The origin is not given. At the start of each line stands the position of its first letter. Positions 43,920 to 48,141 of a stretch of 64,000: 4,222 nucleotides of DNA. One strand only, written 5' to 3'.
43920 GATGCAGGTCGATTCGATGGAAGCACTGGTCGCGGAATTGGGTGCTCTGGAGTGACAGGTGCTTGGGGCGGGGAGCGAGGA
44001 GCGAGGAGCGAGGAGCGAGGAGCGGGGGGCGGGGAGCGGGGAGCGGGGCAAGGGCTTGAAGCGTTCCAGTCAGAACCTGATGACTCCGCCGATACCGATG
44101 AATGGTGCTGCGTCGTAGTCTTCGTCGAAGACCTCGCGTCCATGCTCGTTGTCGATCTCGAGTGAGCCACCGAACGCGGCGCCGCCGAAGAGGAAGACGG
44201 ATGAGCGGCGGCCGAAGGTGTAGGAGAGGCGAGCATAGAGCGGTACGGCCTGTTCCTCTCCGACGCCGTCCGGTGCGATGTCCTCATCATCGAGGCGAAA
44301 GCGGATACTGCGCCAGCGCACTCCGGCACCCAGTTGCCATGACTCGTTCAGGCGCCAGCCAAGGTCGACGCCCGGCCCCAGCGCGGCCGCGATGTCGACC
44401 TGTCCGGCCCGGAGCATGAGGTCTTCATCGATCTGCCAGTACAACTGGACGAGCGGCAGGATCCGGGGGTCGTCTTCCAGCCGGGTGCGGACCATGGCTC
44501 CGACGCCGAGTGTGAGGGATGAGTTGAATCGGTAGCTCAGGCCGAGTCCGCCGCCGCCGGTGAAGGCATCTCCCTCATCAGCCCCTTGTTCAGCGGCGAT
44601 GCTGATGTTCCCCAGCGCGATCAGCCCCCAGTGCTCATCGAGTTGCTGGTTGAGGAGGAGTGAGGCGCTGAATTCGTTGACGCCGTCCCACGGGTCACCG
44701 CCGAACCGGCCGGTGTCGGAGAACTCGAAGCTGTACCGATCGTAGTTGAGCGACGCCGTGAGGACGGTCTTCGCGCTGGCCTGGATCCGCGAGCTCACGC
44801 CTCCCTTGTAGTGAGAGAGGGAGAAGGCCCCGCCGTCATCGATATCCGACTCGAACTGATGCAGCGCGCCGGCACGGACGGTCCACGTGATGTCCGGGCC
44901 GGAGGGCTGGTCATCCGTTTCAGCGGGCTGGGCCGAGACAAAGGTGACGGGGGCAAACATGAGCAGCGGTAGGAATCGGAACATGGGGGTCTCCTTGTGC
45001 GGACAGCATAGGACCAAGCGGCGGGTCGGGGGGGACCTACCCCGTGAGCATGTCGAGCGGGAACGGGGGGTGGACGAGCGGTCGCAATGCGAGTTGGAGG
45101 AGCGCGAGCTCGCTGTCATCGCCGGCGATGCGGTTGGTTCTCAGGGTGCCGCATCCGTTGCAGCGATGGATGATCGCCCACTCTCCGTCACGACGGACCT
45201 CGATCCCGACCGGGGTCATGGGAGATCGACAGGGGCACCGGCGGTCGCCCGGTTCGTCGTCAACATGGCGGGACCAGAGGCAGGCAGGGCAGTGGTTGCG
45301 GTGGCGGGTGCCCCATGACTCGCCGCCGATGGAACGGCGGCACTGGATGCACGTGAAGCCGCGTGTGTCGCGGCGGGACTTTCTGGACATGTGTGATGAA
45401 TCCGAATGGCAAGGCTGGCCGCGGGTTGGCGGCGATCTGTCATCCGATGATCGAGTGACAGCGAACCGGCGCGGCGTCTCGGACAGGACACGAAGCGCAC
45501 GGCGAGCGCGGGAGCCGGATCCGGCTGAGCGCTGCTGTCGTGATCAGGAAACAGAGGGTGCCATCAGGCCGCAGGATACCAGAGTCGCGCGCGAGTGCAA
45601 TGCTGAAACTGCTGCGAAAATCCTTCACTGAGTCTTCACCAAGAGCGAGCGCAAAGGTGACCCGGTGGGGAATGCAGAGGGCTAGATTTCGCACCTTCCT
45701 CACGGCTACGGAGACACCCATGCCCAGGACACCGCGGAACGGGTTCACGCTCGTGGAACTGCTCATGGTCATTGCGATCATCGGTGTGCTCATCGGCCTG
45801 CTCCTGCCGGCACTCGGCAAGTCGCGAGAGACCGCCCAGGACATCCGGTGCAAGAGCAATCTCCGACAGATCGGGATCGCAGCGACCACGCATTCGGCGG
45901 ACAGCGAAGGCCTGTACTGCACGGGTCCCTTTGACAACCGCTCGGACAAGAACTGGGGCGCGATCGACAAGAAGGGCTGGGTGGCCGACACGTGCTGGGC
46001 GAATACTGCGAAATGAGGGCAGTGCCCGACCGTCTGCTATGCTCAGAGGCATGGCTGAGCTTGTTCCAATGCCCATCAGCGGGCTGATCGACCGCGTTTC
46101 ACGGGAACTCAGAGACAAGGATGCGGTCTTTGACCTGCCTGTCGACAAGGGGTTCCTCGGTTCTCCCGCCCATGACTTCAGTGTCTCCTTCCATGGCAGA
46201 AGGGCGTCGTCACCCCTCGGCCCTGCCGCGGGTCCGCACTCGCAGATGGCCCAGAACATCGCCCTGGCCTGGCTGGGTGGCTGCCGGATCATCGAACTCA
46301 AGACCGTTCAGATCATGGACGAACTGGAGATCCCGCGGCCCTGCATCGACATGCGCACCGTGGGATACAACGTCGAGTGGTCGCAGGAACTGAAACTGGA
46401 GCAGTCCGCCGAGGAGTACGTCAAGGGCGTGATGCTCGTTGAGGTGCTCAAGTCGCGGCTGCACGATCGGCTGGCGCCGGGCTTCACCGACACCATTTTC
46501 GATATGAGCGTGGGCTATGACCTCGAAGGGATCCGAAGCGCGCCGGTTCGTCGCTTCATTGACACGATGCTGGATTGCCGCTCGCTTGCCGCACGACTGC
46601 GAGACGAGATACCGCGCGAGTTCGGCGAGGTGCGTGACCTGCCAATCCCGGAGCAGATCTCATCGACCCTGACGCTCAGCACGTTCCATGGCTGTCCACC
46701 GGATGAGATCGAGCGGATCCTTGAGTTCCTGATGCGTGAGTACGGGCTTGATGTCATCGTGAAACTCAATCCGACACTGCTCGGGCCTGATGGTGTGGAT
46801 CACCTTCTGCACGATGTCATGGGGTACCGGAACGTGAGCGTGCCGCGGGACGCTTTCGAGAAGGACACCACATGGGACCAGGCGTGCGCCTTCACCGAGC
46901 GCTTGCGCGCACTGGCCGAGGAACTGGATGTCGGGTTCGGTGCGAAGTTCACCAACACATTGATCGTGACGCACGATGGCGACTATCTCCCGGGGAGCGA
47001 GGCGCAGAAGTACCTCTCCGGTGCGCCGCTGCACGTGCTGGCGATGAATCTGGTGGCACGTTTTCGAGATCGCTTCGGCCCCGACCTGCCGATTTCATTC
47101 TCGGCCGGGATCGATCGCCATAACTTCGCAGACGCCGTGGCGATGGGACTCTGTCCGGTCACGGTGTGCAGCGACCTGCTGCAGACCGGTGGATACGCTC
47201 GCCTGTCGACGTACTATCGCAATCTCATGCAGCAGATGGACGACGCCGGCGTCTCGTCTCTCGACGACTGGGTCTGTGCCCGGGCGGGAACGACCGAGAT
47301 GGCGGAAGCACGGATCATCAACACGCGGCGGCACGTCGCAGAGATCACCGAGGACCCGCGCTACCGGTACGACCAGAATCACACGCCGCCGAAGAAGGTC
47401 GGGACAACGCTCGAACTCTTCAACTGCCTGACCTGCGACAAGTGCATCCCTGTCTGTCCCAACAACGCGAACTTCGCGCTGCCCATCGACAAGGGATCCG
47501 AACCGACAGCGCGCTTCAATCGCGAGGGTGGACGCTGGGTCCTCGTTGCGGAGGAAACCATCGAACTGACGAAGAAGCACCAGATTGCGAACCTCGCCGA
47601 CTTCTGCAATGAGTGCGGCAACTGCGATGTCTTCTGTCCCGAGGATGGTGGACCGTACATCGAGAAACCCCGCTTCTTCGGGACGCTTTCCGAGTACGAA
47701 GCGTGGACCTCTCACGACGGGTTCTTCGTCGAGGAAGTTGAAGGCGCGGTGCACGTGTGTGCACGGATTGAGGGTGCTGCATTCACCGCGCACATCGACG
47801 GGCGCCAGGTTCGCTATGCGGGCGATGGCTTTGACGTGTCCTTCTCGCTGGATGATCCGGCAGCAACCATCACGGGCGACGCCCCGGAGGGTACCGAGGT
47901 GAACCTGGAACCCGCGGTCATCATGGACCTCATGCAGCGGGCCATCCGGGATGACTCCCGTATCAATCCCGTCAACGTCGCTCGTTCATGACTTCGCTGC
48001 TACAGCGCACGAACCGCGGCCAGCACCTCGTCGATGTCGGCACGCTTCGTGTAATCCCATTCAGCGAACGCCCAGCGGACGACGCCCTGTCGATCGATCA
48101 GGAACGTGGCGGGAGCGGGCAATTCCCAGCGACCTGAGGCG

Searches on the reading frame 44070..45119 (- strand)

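Call 38: search_protein_families(library=pfam, proteins=[window:44070-45119:-], max_evalue=0.001)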
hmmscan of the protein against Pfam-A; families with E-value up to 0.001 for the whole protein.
window:44070-45119:- (349 aa): 2 families
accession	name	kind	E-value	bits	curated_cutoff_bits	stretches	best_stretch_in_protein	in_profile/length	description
PF19783.5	DUF6268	-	2.3e-09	37.1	22.8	1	153-335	88-262/279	Domain of unknown function (DUF6268)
PF13505.12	OMP_b-brl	-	5.1e-07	30.5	28.7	0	55-208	3-150/175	Outer membrane protein beta-barrel domain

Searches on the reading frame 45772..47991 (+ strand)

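Call 38: search_protein_families(library=pfam, proteins=[window:45772-47991:+], max_evalue=0.001)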
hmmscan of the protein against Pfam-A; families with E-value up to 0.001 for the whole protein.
window:45772-47991:+ (739 aa): 5 families
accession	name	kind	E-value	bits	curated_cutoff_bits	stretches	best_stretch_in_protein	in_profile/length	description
PF13183.11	Fer4_8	-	1.2e-05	26.2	27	1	549-624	2-66/68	4Fe-4S dicluster domain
PF13187.11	Fer4_9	-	3.8e-05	24.1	27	0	538-566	34-51/52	4Fe-4S dicluster domain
PF13534.11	Fer4_17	-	8.3e-05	23.5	22.2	0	599-625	33-59/61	4Fe-4S dicluster domain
PF13237.11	Fer4_10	-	0.0001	22.6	25.5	0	609-631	6-29/53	4Fe-4S dicluster domain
PF14697.11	Fer4_21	-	0.00053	20.5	35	0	551-567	7-23/59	4Fe-4S dicluster domain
